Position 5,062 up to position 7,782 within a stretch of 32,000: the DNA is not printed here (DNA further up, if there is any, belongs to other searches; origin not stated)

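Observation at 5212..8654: AAA+ ATPase + intracellular subtilase operon (IetAS-like) with large unassigned domains: best candidate for a defence/conflict system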

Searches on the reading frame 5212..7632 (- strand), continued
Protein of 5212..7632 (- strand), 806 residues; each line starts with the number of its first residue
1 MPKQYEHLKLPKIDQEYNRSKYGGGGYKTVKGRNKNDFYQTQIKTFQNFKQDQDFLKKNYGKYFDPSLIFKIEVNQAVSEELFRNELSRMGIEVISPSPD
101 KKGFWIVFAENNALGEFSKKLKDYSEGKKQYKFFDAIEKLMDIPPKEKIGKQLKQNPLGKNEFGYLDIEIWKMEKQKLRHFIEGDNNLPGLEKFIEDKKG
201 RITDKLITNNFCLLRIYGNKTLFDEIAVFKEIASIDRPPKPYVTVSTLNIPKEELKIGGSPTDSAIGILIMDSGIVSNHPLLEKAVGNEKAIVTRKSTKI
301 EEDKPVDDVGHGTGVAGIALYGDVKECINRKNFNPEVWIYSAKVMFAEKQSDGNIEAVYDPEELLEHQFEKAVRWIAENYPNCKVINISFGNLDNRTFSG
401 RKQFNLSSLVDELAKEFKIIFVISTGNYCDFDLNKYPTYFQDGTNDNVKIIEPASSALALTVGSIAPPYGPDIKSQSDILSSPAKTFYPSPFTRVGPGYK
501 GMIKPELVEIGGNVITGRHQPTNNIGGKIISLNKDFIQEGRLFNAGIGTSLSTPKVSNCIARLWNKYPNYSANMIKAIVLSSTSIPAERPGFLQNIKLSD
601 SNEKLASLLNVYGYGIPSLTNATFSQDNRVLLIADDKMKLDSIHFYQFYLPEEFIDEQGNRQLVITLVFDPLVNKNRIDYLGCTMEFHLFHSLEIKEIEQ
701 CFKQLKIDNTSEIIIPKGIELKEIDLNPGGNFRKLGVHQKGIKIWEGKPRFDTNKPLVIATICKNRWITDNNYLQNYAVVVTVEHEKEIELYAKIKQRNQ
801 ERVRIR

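Call 41: fold_search(model_id=the predicted structure, library=pdb)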
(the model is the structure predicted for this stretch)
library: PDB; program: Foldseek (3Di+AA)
matches with E <= 10: 1603; with E <= 0.001: 235
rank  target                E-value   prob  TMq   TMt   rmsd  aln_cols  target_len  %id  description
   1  3afg_B                5.2e-24  1.00  0.35  0.52  20.9       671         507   15  Crystal structure of ProN-Tk-SP from Thermococcus kodakaraensis (released 2010-08-04)
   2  3afg_A                6.2e-24  1.00  0.36  0.54  20.9       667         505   17  Crystal structure of ProN-Tk-SP from Thermococcus kodakaraensis (released 2010-08-04)
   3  9ues_B                1.6e-20  1.00  0.35  0.63   8.0       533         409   18  Crystal structure of an inactive TKSP mutant in complex with the TKS propeptide (released 2026-02-18)
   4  1wmd                  2.0e-19  1.00  0.40  0.70   6.3       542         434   14  Crystal Structure of alkaline serine protease KP-43 from Bacillus sp. KSM-KP43 (1.30 angstrom, 100 K) (released 2004-09-14)
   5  5fax_A                8.4e-18  1.00  0.40  0.70   6.2       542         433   14  Structure of subtilase SubHal from Bacillus halmapalus (released 2016-05-18)
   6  8jmw_A                2.3e-16  1.00  0.31  0.46  10.4       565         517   15  Fibril form of serine peptidase Vpr (released 2023-12-06)
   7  3qfh_C                1.6e-15  1.00  0.28  0.51  23.5       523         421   17  2.05 Angstrom Resolution Crystal Structure of Epidermin Leader Peptide Processing Serine Protease (EpiP) from Staphylo (released 2011-02-02)
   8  3t41_B                3.6e-15  1.00  0.29  0.53  22.5       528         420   17  1.95 Angstrom Resolution Crystal Structure of Epidermin Leader Peptide Processing Serine Protease (EpiP) S393A Mutant  (released 2011-08-17)
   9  3qfh_A                3.8e-15  1.00  0.28  0.51  23.8       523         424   18  2.05 Angstrom Resolution Crystal Structure of Epidermin Leader Peptide Processing Serine Protease (EpiP) from Staphylo (released 2011-02-02)
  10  3qfh_B                4.1e-15  1.00  0.29  0.53  23.4       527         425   17  2.05 Angstrom Resolution Crystal Structure of Epidermin Leader Peptide Processing Serine Protease (EpiP) from Staphylo (released 2011-02-02)
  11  3qfh_D                1.1e-14  1.00  0.29  0.51  23.7       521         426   17  2.05 Angstrom Resolution Crystal Structure of Epidermin Leader Peptide Processing Serine Protease (EpiP) from Staphylo (released 2011-02-02)
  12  3t41_A                1.6e-14  1.00  0.30  0.53  23.0       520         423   17  1.95 Angstrom Resolution Crystal Structure of Epidermin Leader Peptide Processing Serine Protease (EpiP) S393A Mutant  (released 2011-08-17)
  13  5xya                  5.3e-14  1.00  0.30  0.19  13.6       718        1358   12  Crystal structure of a serine protease from Streptococcus species (released 2018-08-08)
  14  9csd_A                5.9e-14  1.00  0.29  0.31  12.3       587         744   13  The Ectodomains of SPRING and S1P with the inhibitor PF-429242 (released 2025-04-23)
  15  1sel_A                6.3e-14  1.00  0.26  0.70   6.8       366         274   18  CRYSTAL STRUCTURE OF SELENOSUBTILISIN AT 2.0-ANGSTROMS RESOLUTION (released 1993-10-31)
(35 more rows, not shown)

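Call 49: search_dna_similar(query=window:5215-7632:-, collection=plasmids, mode=protein, max_rows=30, rows=spread)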
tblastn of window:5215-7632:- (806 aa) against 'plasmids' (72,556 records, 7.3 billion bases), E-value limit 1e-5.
Records with a match: 400; places in all: 410; records where one place covers at least 80% of the query: 41.
Best place of each record, by identity: <60% 400.
By first word of the organism name: Klebsiella 189; Rhizobium 38; Streptomyces 21; Bradyrhizobium 12; Enterobacter 12; Agrobacterium 11; Enterococcus 10; Leptolyngbya 7; Pseudomonas 5; Escherichia 5; and 53 more.
By predicted mobility (MOB-suite, as given by PLSDB): conjugative 266; non-mobilizable 105; mobilizable 29.
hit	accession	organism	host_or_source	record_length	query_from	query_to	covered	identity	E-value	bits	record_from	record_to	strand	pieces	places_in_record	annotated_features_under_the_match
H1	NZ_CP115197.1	Pseudomonas aeruginosa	Homo sapiens,culture samples from human ...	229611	49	806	94%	30.2%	1e-72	301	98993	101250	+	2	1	none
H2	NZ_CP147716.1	Bradyrhizobium sp. 27S5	-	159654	5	798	99%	27.4%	2e-85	305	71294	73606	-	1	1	S8 family peptidase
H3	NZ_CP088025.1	Bradyrhizobium quebecense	Glycine max cv. AC Glengarry,Cell ...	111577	5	798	92%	28.0%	5e-44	295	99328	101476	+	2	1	S8 family serine peptidase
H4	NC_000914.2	Sinorhizobium fredii NGR234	-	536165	297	798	62%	30.5%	6e-58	223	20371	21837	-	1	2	S8 family peptidase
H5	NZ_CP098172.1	Klebsiella pneumoniae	Canis lupus familiaris,Rectal swab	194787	260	796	67%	22.6%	2e-14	86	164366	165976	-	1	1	S8 family peptidase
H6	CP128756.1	Klebsiella pneumoniae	Homo sapiens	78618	260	796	67%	22.6%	2e-14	86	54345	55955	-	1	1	S8 family peptidase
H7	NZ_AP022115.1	Klebsiella quasipneumoniae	-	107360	260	796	67%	22.6%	2e-14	86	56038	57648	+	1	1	S8 family peptidase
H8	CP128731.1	Klebsiella pneumoniae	Homo sapiens,urine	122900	260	796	67%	22.6%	2e-14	86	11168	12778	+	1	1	S8 family peptidase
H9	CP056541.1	Klebsiella oxytoca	culture,Freshwater sample from ...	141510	260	796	67%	22.6%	2e-14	86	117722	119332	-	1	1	S8 family peptidase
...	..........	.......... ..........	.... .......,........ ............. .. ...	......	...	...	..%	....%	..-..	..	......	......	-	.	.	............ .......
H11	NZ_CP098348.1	Klebsiella pneumoniae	Homo sapiens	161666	260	796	67%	22.6%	2e-14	86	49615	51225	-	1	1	S8 family peptidase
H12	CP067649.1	Klebsiella pneumoniae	Homo sapiens,other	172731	260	796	67%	22.6%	2e-14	86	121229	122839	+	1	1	S8 family peptidase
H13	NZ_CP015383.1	Klebsiella pneumoniae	Homo sapiens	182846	260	796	67%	22.6%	2e-14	86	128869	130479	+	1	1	S8 family peptidase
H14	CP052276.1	Klebsiella pneumoniae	Homo sapiens,blood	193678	260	796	67%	22.6%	2e-14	86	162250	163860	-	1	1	S8 family peptidase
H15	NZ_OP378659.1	Klebsiella pneumoniae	-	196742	260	796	67%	22.6%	2e-14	86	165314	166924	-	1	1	S8 family peptidase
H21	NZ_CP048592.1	Agrobacterium tumefaciens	walnut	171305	267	796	66%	20.9%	2e-7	63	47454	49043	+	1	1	S8 family peptidase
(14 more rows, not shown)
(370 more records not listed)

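Call 50: get_annotated_region(hit=H4, flank=4000)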
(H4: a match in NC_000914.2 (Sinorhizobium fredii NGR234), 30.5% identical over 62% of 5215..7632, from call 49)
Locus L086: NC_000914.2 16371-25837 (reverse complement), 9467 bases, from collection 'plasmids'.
description: Sinorhizobium fredii NGR234 plasmid pNGR234a, complete sequence
organism: Sinorhizobium fredii NGR234 (NCBI taxid 394)
taxonomy: Bacteria; Pseudomonadota; Alphaproteobacteria; Hyphomicrobiales; Rhizobiaceae; Sinorhizobium; Sinorhizobium fredii; Sinorhizobium fredii NGR234
host: -; source: -; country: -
typing (MOB-suite, as given by PLSDB): conjugative; replicon rep_cluster_473; relaxase MOBQ; mating-pair formation MPF_T
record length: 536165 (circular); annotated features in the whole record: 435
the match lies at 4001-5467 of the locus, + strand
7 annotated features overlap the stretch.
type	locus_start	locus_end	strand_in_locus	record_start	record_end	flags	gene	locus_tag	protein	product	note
CDS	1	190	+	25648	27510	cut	-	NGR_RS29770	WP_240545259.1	serine protease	GO:0006508 - proteolysis [Evidence IEA]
CDS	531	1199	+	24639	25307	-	-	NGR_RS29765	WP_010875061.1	hypothetical protein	-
CDS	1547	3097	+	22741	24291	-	istA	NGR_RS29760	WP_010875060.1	IS21-like element ISRsp2 family transposase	GO:0006313 - DNA transposition [Evidence IEA]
CDS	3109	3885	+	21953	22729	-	istB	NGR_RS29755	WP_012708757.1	IS21-like element ISRsp2 family helper ATPase IstB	-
CDS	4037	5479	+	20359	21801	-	-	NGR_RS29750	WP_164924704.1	S8 family peptidase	-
CDS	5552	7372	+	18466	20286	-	-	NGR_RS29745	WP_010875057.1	hypothetical protein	-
CDS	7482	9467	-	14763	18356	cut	-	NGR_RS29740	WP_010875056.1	SIR2 family protein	-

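Call 51: get_annotated_region(hit=H21, flank=4000)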
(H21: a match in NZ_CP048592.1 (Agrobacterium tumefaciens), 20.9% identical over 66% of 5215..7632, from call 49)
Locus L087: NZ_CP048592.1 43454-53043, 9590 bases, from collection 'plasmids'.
description: Agrobacterium tumefaciens strain But002 plasmid pAt2, complete sequence
organism: Agrobacterium tumefaciens (NCBI taxid 358)
taxonomy: Bacteria; Pseudomonadota; Alphaproteobacteria; Hyphomicrobiales; Rhizobiaceae; Agrobacterium; Agrobacterium tumefaciens
host: -; source: walnut; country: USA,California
typing (MOB-suite, as given by PLSDB): conjugative; replicon rep_cluster_490; relaxase MOBQ; mating-pair formation MPF_T
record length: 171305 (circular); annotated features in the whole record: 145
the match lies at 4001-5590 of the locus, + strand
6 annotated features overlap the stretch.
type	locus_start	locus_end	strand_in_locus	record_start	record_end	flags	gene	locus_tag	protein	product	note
CDS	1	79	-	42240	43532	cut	-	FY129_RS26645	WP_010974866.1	NtaA/DmoA family FMN-dependent monooxygenase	GO:0008152 - metabolic process [Evidence IEA]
CDS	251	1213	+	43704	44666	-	-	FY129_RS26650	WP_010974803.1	LysR family transcriptional regulator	-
CDS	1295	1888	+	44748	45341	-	-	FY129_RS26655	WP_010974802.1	DUF6088 family protein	-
CDS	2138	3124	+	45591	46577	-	-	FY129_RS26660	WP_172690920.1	ATP-binding protein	-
CDS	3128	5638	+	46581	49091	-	-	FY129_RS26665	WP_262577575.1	S8 family peptidase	-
CDS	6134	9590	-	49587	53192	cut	-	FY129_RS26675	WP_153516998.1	ABC transporter ATP-binding protein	-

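Call 83: find_related_loci(query=A2, collection=viral_contigs, flank=8000)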
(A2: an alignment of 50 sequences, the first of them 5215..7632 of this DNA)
Query A2 (806 aa) in viral_contigs; peptide patterns used: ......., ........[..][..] (x = any residue, [..] = any of these).
157 stretches matched a pattern, but none encodes a relative of the query by tblastn (E <= 1e-3).

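Call 90: fold_search(model_id=the predicted structure, library=viral)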
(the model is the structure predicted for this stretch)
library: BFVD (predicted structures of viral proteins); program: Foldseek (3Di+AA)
matches with E <= 10: 1672; with E <= 0.001: 36
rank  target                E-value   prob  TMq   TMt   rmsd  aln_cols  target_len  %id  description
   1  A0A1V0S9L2            2.8e-15  1.00  0.26  0.40  14.3       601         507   13  Subtilase family protein [Catovirus CTV1]
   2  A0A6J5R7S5            7.2e-15  1.00  0.28  0.33  26.7       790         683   11  Peptidase S8/S53 domain containing protein [uncultured Caudovirales phage]
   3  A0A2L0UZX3            1.5e-14  1.00  0.25  0.17  22.3       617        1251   16  Extracellular serine proteinase [Agrobacterium phage Atu_ph07]
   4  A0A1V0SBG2            3.6e-13  1.00  0.28  0.62   6.5       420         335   19  Subtilase family protein [Catovirus CTV1]
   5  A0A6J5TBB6            1.5e-12  1.00  0.29  0.33   8.8       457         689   16  Peptidase S8/S53 domain containing protein [uncultured Caudovirales phage]
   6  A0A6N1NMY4            1.6e-12  1.00  0.27  0.43  22.1       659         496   15  Peptidase inhibitor I9 [Tupanvirus deep ocean]
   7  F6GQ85                2.8e-11  1.00  0.24  0.44  12.6       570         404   12  ORF47 [white sturgeon herpesvirus 2]
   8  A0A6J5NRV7            2.2e-10  1.00  0.26  0.41  17.2       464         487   16  AprE Subtilisin-like serine proteases [uncultured Caudovirales phage]
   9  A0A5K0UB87            2.5e-08  1.00  0.24  0.31   6.3       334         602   16  Peptidase S8/S53 domain-containing protein [Yasminevirus sp. GU-2018]
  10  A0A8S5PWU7            6.2e-08  1.00  0.24  0.52   4.9       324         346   16  Peptidase [Myoviridae sp. ctWiL39]
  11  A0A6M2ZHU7            6.6e-08  1.00  0.24  0.15  25.1       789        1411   12  Baseplate wedge subunit [Synechococcus phage S-SCSM1]
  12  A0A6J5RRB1            8.9e-08  1.00  0.22  0.55   6.6       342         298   17  T7SS_mycosin, type VII secretion-associated serine protease mycosin [uncultured Caudovirales phage]
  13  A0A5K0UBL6            1.3e-06  1.00  0.23  0.44   9.1       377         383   15  Extracellular elastinolytic metalloproteinase [Yasminevirus sp. GU-2018]
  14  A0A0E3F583            2.3e-06  1.00  0.25  0.28  20.8       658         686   11  Peptidase S8/S53 domain-containing protein [Synechococcus phage ACG-2014e]
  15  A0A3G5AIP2            3.0e-05  1.00  0.22  0.32  10.7       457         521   12  Peptidase S8 and S53 subtilisin kexin sedolisin [Sylvanvirus sp.]
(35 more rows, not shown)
